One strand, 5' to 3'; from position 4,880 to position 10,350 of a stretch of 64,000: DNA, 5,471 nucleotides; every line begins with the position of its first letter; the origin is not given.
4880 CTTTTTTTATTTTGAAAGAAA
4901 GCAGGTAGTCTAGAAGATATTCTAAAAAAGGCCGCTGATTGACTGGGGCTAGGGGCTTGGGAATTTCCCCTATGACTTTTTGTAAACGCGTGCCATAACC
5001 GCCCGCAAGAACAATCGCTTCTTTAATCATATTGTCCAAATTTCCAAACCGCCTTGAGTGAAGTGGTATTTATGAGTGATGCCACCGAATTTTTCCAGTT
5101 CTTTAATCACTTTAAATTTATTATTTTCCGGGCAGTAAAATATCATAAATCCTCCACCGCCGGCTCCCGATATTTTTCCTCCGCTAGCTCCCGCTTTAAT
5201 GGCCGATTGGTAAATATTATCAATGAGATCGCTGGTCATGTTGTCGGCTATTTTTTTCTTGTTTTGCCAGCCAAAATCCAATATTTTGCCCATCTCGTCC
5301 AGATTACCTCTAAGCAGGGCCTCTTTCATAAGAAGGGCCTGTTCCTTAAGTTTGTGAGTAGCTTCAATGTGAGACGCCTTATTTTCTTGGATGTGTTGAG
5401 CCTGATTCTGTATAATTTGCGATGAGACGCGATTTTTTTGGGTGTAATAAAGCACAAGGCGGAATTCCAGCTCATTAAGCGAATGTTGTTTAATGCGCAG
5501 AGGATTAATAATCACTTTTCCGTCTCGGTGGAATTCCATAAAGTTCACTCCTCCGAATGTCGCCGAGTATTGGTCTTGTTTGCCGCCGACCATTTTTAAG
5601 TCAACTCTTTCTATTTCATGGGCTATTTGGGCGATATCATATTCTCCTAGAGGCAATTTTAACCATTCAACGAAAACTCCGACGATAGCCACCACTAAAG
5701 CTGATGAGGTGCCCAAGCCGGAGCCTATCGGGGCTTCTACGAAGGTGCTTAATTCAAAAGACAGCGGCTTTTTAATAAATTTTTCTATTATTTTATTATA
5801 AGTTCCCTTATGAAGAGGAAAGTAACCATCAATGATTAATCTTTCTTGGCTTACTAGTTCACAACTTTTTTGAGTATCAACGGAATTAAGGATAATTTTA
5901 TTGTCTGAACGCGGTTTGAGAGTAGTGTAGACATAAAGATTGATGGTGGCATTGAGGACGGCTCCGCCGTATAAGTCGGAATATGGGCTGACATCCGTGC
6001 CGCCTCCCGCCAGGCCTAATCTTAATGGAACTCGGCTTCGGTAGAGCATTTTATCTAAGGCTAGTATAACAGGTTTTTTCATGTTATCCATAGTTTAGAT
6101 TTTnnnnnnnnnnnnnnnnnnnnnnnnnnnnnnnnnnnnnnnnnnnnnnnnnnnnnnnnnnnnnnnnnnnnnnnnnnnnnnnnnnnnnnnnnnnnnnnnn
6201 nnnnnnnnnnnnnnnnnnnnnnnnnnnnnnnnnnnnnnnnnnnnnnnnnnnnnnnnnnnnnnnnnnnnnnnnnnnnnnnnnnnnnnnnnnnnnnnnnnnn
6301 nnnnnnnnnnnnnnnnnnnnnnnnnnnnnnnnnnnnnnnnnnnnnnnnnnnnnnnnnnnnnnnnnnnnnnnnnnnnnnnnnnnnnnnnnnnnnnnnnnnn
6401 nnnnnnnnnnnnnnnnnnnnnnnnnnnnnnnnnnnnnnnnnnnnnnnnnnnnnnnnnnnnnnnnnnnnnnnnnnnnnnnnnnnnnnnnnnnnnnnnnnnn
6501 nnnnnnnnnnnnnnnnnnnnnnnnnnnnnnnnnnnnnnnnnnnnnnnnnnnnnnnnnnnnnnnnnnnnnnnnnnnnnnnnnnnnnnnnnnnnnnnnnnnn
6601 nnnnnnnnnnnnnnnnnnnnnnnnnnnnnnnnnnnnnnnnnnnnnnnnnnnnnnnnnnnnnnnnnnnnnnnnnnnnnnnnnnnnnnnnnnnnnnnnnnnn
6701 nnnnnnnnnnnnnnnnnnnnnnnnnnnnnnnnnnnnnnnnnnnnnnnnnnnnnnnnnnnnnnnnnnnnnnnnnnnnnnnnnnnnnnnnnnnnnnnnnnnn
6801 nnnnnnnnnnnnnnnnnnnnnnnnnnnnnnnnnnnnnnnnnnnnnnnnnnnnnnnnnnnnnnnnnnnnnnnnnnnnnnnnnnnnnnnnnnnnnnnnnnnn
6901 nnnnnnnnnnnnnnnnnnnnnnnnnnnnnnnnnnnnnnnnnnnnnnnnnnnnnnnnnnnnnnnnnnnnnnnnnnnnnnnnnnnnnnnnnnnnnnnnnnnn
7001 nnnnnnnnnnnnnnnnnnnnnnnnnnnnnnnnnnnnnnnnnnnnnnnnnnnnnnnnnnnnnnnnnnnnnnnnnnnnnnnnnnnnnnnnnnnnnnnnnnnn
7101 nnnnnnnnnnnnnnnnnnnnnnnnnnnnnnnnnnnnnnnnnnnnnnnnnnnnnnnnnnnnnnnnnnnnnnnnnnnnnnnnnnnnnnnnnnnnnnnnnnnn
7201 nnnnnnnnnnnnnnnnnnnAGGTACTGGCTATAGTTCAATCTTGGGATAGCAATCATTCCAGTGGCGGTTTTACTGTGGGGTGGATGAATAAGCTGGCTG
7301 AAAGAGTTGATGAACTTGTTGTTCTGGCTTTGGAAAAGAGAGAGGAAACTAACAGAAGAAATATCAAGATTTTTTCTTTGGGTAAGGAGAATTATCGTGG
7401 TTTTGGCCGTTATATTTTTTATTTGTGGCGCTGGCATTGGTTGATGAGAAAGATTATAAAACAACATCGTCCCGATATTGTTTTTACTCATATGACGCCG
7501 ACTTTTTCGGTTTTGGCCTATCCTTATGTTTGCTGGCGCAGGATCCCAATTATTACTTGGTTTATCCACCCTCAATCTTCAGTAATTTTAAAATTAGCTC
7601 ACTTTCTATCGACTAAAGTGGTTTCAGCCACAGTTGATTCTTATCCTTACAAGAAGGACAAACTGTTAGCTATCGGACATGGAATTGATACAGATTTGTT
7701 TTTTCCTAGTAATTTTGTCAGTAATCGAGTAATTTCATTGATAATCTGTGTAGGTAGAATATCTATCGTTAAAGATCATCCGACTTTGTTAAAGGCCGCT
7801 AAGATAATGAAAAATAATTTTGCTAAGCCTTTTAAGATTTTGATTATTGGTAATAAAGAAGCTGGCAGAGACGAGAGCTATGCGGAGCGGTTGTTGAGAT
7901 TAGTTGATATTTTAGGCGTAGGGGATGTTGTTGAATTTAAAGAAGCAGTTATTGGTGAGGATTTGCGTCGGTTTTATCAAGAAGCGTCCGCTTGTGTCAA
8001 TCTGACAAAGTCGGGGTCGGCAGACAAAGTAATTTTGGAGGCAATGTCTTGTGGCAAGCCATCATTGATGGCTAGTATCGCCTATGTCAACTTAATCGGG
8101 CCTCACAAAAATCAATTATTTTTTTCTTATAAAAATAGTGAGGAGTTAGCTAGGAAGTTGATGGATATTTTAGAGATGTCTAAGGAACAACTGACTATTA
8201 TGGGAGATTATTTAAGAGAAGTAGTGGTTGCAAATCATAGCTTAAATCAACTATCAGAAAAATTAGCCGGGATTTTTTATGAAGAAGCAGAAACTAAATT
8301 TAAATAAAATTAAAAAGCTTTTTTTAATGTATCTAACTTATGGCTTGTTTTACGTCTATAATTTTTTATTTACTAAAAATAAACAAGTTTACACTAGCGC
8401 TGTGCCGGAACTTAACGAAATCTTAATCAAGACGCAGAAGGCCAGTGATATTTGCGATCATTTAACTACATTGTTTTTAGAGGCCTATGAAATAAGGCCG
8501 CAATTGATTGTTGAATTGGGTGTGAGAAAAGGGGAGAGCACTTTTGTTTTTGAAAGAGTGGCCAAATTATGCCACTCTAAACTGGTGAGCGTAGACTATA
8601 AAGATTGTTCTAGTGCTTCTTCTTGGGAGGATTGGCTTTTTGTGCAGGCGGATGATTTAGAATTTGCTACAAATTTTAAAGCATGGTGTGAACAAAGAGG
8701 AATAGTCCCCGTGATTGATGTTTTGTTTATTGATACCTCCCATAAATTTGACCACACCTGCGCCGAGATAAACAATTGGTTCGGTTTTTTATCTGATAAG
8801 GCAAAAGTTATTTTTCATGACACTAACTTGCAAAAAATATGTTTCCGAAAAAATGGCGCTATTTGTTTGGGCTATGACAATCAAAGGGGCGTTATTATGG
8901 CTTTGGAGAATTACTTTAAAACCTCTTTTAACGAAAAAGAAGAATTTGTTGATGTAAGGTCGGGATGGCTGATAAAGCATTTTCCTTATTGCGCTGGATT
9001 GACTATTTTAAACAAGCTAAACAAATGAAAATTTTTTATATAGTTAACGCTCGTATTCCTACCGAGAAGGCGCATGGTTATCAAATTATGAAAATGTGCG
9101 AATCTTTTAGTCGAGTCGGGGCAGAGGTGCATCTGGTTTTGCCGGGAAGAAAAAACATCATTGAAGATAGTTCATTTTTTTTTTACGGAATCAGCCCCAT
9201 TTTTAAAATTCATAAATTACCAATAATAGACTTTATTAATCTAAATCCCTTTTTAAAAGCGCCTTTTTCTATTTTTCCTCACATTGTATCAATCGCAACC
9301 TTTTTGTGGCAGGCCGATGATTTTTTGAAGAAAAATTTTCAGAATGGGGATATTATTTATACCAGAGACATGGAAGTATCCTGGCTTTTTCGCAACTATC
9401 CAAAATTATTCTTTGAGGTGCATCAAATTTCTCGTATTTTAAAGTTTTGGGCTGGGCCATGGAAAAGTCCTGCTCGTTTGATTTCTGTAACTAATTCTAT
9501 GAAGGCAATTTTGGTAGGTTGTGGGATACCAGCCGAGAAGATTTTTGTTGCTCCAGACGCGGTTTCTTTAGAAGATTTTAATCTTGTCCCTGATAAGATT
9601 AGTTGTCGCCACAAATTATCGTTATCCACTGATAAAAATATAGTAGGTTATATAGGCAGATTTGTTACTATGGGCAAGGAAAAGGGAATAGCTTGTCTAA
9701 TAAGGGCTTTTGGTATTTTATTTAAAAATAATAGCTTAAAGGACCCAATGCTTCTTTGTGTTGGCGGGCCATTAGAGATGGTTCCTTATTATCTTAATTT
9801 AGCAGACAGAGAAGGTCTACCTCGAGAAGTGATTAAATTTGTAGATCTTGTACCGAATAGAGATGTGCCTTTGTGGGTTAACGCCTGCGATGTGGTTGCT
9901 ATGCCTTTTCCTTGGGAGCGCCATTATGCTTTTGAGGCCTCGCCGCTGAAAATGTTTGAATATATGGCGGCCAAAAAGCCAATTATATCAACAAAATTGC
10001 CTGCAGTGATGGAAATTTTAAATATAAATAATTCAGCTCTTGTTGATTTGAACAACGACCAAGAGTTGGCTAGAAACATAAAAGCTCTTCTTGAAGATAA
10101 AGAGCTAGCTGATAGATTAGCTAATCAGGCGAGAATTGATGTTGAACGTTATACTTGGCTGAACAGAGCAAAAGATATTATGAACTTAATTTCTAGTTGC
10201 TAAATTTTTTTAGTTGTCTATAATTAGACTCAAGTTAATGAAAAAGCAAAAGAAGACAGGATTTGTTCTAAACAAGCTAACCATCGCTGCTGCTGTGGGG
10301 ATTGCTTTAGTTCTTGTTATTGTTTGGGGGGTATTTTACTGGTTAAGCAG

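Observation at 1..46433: A 39-kb composite glycan locus with four sugar-donor pathways, ending at a giant Thr-rich surface protein: candidate S-layer or surface glycoprotein glycosylation island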

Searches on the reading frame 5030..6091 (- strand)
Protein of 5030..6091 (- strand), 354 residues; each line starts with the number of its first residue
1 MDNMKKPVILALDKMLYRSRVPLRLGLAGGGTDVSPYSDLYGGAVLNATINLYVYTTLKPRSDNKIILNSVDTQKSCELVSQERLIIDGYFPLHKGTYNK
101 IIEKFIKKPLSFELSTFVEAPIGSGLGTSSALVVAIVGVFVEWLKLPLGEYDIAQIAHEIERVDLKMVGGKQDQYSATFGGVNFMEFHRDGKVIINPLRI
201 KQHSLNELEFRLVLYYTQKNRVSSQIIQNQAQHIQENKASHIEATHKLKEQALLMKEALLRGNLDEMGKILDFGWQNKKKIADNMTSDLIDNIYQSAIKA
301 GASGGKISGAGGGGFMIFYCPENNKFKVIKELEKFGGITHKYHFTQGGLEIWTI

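Call 5: search_protein_families(library=pfam, proteins=[window:5030-6091:-], max_evalue=0.001)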
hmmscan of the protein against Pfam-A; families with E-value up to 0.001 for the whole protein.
window:5030-6091:- (354 aa): 2 families
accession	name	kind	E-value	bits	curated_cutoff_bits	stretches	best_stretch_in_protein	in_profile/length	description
PF00288.32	GHMP_kinases_N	-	2.8e-16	59.9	22.3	1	96-181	5-87/87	GHMP kinases N terminal domain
PF08544.19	GHMP_kinases_C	-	1.8e-10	41.5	21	1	255-335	1-82/85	GHMP kinases C terminal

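Call 13: search_protein_families(library=ncbifam, proteins=[window:5030-6091:-], max_evalue=0.001)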
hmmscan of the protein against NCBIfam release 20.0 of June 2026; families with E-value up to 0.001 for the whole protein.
window:5030-6091:- (354 aa): 14 families
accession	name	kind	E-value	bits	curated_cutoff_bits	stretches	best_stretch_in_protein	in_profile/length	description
NF049969.1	GlMnHpPKinHddA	equivalog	1.8e-125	418.9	600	1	16-354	2-338/338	D-glycero-D-manno-heptose 7-phosphate kinase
NF009948.0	PRK13412.1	equivalog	1.5e-38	132.1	721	2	111-320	726-935/974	bifunctional fucokinase/fucose-1-phosphate guanylyltransferase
TIGR00549.1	mevalon_kin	equivalog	1.8e-24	86.7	163.05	1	41-318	15-275/276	mevalonate kinase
NF003036.0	PRK03926.1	equivalog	2.3e-20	72.9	403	1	99-351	65-298/302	mevalonate kinase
NF003006.0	PRK03817.1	equivalog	5e-18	65.2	443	2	20-181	5-157/352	galactokinase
NF003705.0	PRK05322.1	equivalog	3.8e-14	52.2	385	1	37-181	34-182/388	galactokinase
TIGR00131.1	gal_kin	equivalog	3.3e-12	46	226.65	2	38-183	33-182/388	galactokinase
TIGR00191.1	thrB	equivalog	1e-10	40.9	168.25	1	96-335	65-280/304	homoserine kinase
NF003472.0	PRK05101.1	equivalog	7.3e-10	38.3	499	1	37-178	35-179/382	galactokinase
NF001816.0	PRK00555.1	equivalog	1.9e-09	36.9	509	1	243-333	246-337/363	galactokinase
NF040957.1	Arch_PMK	equivalog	5.4e-07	29.4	500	1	83-320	54-287/316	phosphomevalonate kinase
NF002288.1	PRK01212.1-4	equivalog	9.7e-07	28.1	194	1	107-331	72-277/303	homoserine kinase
TIGR01920.1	Shik_kin_archae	equivalog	2.7e-06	27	126.85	1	99-184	58-143/266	shikimate kinase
NF040725.1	panto_kin_Meth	equivalog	8.1e-05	21.7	380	1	110-163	84-137/286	pantoate kinase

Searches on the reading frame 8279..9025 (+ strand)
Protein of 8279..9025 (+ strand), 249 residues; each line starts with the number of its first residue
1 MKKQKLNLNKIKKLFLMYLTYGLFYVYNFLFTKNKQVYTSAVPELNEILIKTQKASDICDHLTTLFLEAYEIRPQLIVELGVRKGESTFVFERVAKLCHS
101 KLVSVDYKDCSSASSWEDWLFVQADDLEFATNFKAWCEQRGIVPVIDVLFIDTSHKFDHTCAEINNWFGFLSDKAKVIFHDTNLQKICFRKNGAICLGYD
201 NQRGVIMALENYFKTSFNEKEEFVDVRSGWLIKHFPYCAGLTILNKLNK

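Call 5: search_protein_families(library=pfam, proteins=[window:8279-9025:+], max_evalue=0.001)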
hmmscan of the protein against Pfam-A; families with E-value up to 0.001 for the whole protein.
window:8279-9025:+ (249 aa): 2 families
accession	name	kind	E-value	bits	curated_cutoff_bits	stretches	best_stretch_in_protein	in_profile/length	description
PF13578.12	Methyltransf_24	-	8.7e-11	43.1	26.3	1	78-182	1-105/105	Methyltransferase domain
PF04989.18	RMNT_CmcI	-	5.1e-06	26.8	23.2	1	70-193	29-159/206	Rhamnosyl O-methyltransferase/CmcI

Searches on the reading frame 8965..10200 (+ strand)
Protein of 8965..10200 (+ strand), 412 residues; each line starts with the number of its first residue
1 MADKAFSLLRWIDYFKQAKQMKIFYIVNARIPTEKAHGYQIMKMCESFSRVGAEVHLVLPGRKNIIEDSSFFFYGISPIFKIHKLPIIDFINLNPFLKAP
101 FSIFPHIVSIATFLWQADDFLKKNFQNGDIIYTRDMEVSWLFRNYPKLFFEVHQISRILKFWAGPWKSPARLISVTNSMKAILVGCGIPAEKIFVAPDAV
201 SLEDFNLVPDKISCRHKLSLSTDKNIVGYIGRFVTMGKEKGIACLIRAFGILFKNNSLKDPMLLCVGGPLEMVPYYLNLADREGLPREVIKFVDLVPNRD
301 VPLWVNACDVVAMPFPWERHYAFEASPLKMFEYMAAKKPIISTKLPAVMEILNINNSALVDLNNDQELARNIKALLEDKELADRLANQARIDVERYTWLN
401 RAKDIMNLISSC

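Call 5: search_protein_families(library=pfam, proteins=[window:8965-10200:+], max_evalue=0.001)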
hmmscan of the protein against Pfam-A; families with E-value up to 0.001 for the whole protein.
window:8965-10200:+ (412 aa): 4 families
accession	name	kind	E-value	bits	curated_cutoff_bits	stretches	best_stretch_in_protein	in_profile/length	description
PF00534.26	Glycos_transf_1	-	6.4e-21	75.1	26.4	1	215-390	6-170/172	Glycosyl transferases group 1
PF13692.12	Glyco_trans_1_4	-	2.8e-19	70.2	27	1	225-378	2-142/142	Glycosyl transferases group 1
PF13524.12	Glyco_trans_1_2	-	2.3e-08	34.5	25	1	289-406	28-143/144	Glycosyl transferase-like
PF13439.12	Glyco_transf_4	-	3.4e-05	24.4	28.5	1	41-203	8-169/170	Glycosyltransferase Family 4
